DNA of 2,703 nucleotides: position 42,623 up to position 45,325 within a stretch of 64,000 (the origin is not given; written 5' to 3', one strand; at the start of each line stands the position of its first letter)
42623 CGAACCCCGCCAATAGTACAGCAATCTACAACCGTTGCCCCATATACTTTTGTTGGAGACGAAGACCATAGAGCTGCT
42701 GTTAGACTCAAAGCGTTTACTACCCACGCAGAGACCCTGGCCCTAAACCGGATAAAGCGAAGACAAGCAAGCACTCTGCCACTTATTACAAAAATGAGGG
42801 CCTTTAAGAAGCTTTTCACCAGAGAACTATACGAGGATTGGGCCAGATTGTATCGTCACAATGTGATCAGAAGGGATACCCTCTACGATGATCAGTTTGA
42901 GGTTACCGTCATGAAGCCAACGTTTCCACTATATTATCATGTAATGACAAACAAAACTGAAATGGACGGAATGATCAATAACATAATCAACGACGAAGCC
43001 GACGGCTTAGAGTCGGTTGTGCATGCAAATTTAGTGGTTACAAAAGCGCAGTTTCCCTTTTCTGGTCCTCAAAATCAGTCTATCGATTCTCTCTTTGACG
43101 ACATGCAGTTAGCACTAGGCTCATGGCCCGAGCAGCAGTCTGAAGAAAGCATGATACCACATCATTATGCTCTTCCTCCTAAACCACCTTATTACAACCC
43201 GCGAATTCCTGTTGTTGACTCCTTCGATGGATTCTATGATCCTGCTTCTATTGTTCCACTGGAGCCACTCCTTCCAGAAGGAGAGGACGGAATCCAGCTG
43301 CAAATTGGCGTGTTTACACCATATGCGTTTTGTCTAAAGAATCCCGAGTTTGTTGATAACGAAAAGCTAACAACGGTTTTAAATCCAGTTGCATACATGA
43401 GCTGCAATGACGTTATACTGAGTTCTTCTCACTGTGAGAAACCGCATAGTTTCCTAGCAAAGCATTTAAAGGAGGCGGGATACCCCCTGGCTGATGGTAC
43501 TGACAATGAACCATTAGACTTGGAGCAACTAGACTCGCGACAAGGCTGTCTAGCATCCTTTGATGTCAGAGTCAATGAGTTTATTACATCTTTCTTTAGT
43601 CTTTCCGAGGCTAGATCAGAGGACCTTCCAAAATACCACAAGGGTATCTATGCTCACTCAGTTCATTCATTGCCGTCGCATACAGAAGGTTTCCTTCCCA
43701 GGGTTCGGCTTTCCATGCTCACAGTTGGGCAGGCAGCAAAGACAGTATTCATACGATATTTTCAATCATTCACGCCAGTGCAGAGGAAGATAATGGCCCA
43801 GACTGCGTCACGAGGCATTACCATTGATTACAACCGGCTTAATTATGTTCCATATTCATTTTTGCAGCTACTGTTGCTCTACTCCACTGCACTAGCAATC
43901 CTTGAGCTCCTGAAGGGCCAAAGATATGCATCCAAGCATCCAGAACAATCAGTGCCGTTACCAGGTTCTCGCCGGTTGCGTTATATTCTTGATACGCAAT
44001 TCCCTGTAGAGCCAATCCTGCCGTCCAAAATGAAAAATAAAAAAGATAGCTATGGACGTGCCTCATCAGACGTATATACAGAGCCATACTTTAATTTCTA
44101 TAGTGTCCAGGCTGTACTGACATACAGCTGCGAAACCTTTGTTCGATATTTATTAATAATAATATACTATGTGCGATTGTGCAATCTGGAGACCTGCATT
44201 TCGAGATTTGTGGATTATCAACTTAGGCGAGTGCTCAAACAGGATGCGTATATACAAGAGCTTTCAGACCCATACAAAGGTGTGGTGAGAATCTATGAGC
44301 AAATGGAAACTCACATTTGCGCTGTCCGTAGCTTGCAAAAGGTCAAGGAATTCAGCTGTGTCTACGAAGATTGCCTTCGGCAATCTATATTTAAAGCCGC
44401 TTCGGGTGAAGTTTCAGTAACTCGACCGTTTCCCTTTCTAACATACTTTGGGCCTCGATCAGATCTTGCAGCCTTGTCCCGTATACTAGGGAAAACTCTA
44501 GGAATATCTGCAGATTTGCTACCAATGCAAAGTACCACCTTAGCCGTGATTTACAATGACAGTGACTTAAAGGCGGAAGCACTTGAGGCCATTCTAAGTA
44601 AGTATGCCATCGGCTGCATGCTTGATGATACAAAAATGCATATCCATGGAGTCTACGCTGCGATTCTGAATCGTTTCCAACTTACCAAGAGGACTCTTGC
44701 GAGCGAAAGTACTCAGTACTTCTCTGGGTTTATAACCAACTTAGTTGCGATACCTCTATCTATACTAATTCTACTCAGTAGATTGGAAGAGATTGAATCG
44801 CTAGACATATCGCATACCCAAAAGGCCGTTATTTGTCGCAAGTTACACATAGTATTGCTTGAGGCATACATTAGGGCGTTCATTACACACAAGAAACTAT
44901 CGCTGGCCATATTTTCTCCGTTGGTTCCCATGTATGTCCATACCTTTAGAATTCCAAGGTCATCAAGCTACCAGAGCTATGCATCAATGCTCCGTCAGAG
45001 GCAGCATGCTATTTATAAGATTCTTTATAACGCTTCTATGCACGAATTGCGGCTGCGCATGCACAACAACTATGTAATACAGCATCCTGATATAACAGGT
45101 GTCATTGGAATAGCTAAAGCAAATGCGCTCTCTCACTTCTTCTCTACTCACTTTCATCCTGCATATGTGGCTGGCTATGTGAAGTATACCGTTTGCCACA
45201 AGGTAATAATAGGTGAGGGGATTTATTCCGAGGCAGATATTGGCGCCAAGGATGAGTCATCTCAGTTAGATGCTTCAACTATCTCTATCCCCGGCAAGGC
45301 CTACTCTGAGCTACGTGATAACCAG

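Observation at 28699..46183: Two divergent intronless giant genes (3044 aa and 2760 aa) share a 67-bp promoter spacer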

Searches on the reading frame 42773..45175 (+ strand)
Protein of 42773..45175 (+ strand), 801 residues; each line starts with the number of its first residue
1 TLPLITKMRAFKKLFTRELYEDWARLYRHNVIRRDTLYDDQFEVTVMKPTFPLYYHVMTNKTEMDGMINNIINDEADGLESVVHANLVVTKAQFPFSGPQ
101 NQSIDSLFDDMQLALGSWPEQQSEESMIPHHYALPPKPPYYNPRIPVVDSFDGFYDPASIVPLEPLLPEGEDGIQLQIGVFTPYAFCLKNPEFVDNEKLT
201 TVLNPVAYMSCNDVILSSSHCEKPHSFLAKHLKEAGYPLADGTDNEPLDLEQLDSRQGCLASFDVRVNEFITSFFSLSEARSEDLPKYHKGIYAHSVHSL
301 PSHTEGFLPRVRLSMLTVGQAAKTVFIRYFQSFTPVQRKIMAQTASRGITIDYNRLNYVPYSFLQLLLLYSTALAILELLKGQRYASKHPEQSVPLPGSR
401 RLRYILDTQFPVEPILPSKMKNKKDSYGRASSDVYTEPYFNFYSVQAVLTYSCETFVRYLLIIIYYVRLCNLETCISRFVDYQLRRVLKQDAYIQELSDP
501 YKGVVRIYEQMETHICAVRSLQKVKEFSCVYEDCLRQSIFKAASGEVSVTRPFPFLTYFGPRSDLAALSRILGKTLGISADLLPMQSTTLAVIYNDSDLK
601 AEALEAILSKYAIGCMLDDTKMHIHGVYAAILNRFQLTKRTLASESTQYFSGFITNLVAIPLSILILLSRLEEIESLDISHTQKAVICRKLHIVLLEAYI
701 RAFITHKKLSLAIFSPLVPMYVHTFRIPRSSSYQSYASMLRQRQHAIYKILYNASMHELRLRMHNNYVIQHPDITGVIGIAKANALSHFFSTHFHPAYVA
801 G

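Call 38: predict_structure(alignment_id=A3)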
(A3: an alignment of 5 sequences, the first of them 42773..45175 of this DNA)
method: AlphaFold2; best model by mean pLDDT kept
length: 801 residues; sequences in the alignment: 5
mean_pLDDT: 33.5   pTM: 0.28
mean pLDDT of the five models: 33.5, 33.1, 32.5, 31.7, 30.6
residues with pLDDT >= 90: 0; 70-90: 1; 50-70: 71; < 50: 729
segments of 3 or more residues with pLDDT < 50: 1-341, 343-345, 347-660, 704-715, 724-737, 758-801
pLDDT, mean of each block of 10 residues (from residue 1): 28 32 32 24 23 24 30 27 21 22 25 24 22 21 21 23 22 22 28 28 24 20 27 32 25 25 30 27 29 23 25 27 34 41 45 40 42 44 37 32 30 31 34 28 25 37 41 42 44 35 31 32 33 39 35 27 29 27 28 29 41 34 31 33 30 34 58 66 56 58 46 49 45 46 63 56 31 31 46 39 30
secondary structure, 60 per line:
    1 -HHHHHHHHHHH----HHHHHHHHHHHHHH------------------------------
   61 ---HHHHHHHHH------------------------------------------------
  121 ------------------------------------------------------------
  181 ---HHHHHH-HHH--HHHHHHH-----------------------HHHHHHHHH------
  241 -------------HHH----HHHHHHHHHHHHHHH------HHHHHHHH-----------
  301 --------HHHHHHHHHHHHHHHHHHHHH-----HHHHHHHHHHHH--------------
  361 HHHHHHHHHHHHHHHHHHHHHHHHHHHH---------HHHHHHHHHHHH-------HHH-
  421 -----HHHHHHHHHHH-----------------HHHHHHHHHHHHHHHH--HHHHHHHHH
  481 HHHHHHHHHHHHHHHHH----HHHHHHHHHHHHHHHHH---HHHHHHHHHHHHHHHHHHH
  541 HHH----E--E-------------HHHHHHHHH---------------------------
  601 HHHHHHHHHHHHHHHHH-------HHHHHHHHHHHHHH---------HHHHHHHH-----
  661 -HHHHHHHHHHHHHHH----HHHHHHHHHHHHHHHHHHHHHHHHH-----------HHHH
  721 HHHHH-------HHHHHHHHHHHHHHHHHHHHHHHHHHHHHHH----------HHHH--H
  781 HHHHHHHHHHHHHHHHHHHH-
elements in order (helices of 4 or more, strands of 3 or more residues): H2-12 H17-30 H64-72 H184-189 H196-202 H226-234 H261-275 H282-289 H309-329 H335-346 H361-388 H398-409 H426-436 H454-469 H472-497 H502-518 H522-543 H565-573 H601-617 H625-638 H648-655 H662-676 H681-705 H717-725 H733-763 H774-777 H780-800
